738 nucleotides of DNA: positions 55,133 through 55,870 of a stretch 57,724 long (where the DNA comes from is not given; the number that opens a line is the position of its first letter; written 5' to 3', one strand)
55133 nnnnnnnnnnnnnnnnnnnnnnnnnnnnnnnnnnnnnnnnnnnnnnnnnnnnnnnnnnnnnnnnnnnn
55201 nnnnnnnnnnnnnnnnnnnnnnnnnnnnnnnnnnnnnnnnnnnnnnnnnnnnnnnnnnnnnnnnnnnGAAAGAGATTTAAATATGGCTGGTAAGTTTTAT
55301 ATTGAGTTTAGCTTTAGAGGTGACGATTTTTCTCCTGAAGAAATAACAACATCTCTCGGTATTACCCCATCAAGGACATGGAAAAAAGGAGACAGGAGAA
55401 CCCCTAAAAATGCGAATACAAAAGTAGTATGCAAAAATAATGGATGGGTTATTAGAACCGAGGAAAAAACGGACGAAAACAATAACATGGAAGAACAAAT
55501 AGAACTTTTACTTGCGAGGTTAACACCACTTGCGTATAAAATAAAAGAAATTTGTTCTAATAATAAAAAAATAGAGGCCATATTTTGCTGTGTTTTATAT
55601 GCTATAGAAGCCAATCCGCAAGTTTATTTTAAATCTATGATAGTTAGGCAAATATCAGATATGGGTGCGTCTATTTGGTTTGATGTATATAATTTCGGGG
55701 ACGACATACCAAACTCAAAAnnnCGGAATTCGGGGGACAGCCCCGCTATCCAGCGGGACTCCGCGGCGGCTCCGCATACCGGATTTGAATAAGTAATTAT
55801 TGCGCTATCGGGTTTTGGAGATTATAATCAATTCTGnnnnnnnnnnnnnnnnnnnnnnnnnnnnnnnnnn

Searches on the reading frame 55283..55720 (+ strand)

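Call 74: search_protein_families(library=pfam, proteins=[window:55283-55720:+], max_evalue=0.0001)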
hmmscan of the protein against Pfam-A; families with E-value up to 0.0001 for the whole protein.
window:55283-55720:+ (146 aa): 1 family
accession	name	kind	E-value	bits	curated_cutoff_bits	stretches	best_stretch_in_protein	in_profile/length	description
PF14106.11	DUF4279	-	1e-24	87.4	25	1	13-133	2-116/116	Domain of unknown function (DUF4279)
